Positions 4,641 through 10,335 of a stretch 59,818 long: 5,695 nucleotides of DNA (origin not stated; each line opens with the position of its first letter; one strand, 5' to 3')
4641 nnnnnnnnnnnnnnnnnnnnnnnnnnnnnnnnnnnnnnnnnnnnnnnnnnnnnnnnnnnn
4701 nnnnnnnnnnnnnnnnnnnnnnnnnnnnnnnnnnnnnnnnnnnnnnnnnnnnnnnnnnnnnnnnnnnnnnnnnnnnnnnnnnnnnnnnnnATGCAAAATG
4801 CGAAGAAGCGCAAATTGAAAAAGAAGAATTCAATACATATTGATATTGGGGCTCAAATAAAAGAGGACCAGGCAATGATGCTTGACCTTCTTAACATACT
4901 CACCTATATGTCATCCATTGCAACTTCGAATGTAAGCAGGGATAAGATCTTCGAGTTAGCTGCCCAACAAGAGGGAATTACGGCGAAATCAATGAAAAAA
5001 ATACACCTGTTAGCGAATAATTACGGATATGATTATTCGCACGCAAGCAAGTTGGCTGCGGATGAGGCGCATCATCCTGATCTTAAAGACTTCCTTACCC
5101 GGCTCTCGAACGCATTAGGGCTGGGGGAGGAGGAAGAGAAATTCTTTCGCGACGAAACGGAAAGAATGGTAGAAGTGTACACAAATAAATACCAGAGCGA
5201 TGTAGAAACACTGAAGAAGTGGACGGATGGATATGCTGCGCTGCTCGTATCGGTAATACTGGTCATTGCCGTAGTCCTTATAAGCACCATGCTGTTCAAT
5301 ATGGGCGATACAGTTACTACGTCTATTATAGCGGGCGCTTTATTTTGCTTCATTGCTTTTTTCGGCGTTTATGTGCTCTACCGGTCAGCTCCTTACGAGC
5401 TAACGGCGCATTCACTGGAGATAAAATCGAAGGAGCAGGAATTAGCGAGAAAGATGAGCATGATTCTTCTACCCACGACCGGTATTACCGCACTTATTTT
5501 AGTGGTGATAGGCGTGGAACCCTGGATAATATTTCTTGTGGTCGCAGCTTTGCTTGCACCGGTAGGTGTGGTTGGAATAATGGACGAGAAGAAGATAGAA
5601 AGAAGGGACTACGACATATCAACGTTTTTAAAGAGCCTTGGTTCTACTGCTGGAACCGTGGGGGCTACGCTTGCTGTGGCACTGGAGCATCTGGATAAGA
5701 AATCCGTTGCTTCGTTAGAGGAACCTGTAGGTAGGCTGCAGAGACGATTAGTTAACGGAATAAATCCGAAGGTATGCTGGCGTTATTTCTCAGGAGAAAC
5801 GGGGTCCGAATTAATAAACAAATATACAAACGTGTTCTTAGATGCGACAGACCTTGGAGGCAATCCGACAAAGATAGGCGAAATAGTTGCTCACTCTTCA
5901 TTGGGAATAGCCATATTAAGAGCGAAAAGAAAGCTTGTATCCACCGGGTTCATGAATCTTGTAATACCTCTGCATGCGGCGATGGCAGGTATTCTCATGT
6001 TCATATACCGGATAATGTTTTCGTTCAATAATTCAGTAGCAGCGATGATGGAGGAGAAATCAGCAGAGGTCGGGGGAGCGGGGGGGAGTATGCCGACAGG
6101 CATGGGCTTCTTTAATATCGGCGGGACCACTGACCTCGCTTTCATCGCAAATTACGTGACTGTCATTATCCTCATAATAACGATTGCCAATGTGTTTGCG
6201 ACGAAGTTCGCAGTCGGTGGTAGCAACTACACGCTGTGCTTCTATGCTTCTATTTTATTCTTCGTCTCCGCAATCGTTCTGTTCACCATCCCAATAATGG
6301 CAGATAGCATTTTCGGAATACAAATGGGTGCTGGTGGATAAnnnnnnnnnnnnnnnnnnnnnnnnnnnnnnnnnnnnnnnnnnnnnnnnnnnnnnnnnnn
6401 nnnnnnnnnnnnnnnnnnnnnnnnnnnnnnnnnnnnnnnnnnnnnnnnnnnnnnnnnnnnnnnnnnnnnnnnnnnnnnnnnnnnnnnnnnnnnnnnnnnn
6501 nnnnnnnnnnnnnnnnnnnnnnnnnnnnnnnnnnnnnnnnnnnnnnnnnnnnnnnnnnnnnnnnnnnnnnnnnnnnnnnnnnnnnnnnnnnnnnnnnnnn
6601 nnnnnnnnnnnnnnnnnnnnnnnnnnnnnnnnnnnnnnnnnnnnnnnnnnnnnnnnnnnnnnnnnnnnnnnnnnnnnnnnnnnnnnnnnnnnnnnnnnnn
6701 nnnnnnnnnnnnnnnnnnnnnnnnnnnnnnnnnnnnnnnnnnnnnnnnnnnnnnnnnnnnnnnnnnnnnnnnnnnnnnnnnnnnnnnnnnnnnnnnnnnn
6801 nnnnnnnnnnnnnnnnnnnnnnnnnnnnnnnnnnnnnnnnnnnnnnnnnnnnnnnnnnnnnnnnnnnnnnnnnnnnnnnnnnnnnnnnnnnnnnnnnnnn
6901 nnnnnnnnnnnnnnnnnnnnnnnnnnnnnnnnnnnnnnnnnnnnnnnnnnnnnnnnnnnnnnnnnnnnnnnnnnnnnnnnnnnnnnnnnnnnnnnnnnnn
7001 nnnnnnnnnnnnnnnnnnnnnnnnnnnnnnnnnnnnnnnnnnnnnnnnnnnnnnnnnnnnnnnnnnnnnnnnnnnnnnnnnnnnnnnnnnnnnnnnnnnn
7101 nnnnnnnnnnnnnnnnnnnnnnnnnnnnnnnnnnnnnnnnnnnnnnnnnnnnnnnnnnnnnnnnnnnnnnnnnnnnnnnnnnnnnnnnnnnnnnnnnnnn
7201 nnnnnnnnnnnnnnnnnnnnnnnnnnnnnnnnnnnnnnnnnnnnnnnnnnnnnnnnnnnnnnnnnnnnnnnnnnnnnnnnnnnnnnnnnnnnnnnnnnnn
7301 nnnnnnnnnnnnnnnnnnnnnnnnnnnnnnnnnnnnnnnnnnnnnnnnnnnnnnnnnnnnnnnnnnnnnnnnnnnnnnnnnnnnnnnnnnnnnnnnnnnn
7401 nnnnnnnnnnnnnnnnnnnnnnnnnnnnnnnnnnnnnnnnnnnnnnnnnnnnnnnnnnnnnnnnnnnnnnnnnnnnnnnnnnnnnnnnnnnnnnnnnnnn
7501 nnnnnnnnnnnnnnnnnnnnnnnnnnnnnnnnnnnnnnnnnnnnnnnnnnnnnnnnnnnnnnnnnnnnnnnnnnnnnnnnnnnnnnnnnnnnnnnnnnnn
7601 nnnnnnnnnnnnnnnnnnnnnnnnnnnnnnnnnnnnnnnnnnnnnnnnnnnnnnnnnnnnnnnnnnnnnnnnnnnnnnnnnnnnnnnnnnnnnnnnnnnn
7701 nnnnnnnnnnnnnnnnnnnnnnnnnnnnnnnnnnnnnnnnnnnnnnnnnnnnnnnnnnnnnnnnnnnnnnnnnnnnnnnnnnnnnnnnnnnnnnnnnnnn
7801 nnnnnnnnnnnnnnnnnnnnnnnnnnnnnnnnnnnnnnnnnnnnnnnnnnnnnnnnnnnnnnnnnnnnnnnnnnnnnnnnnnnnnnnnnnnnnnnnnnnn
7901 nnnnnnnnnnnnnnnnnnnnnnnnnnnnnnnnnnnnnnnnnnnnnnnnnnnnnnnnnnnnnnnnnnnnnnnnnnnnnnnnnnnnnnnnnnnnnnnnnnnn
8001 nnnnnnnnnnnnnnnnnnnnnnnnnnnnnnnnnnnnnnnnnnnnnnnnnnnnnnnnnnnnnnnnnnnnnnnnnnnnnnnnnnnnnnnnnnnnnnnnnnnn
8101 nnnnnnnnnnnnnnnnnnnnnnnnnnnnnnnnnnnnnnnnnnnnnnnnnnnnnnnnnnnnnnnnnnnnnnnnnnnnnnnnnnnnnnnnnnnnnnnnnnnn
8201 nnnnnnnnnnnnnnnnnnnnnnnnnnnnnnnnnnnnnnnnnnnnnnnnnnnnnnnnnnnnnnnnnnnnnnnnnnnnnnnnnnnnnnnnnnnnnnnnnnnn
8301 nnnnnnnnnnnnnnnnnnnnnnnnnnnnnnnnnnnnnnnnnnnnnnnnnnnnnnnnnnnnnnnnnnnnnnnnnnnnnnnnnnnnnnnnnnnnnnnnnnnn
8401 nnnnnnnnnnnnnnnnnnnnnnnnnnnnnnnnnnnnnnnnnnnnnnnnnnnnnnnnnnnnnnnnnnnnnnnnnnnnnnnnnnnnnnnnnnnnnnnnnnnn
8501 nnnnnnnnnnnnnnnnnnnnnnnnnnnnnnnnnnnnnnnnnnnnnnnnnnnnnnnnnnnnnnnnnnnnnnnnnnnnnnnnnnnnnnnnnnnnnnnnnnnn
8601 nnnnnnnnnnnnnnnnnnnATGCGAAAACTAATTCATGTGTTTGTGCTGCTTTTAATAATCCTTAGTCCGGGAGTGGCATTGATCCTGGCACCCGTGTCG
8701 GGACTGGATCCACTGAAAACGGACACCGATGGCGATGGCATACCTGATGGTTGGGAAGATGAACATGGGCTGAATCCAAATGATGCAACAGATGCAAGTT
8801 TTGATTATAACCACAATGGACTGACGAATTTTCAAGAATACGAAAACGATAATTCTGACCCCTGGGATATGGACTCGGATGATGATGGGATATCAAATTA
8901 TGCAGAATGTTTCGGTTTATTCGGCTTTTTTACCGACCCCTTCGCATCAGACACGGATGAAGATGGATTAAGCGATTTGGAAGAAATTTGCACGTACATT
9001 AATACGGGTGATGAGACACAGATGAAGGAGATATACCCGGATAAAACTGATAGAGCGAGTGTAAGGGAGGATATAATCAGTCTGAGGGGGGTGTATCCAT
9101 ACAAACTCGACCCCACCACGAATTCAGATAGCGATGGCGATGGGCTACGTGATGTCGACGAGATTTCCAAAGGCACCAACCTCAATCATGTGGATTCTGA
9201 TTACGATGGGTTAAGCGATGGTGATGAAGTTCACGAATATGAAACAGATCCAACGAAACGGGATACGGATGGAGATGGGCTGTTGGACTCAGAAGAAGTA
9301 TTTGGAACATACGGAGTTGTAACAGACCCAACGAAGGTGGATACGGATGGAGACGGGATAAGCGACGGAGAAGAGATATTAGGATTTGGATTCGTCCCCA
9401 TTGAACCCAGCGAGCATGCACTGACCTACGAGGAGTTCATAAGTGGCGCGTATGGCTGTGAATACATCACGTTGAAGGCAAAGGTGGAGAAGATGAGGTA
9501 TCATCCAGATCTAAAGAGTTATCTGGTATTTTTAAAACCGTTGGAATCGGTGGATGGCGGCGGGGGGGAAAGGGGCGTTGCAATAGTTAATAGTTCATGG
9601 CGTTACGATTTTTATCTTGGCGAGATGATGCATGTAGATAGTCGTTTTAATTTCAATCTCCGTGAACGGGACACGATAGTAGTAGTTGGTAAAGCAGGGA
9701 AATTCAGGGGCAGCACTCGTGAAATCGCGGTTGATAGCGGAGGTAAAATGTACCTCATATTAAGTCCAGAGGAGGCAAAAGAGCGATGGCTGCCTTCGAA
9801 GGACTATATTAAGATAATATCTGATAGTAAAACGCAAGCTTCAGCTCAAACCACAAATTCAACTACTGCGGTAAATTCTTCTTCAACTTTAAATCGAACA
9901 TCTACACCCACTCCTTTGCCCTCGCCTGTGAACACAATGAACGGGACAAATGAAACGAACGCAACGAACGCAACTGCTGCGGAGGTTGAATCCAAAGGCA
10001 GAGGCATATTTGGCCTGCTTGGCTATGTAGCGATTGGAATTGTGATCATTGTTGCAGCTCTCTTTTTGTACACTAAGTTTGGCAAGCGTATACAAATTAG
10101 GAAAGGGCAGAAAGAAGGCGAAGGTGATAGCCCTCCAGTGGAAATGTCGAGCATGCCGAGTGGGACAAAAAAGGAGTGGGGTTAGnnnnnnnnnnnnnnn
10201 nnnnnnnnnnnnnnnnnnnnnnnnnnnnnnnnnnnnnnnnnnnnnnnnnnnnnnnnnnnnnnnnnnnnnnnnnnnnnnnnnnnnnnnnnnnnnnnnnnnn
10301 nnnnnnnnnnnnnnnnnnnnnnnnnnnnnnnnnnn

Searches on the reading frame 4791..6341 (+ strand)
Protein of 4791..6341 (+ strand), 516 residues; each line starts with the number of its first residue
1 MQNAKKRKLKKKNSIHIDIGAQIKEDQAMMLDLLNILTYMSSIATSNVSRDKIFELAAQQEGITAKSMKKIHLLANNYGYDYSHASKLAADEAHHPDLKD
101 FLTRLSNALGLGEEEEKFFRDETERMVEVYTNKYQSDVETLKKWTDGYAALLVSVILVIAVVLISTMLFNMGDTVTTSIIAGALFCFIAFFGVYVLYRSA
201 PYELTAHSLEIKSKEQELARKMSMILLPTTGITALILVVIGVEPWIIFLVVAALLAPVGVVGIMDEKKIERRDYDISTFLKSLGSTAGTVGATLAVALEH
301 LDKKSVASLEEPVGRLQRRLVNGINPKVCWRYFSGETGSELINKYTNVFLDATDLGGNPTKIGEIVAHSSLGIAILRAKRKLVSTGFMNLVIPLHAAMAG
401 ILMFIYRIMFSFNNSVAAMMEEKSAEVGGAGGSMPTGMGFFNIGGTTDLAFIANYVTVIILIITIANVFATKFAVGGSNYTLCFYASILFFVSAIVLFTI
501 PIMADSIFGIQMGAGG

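Call 49: search_protein_families(library=pfam, proteins=[window:4791-6341:+])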
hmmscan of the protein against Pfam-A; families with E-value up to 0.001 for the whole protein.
window:4791-6341:+ (516 aa): 1 family
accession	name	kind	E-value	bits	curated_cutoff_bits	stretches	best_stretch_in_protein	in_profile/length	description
PF00482.28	T2SSF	-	0.00026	21.4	25.2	1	37-162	2-124/125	Type II secretion system (T2SS), protein F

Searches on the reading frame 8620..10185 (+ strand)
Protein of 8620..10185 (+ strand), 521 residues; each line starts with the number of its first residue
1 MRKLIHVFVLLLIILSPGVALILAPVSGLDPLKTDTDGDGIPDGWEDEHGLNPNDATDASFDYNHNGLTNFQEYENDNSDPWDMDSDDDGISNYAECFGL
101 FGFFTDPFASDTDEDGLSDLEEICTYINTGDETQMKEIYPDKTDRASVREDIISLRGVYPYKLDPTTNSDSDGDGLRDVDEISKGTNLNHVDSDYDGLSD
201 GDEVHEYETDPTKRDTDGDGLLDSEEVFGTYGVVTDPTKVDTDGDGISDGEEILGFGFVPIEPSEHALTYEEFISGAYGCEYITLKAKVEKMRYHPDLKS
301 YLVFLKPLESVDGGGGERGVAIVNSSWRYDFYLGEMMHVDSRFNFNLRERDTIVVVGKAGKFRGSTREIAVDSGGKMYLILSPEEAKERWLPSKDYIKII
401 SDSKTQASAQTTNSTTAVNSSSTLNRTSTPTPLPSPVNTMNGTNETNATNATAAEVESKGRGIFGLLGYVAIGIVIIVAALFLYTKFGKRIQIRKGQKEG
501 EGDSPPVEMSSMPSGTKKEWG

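Call 49: search_protein_families(library=pfam, proteins=[window:8620-10185:+])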
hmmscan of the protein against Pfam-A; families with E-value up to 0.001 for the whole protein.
window:8620-10185:+ (521 aa): 2 families
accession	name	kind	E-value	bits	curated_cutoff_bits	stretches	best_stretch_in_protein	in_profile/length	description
PF18884.5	TSP3_bac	-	1.7e-18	66.5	25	2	35-56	1-22/22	Bacterial TSP3 repeat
PF03495.19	Binary_toxB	-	1.6e-06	28.7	25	0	76-133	21-70/78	Clostridial binary toxin B/anthrax toxin PA Ca-binding domain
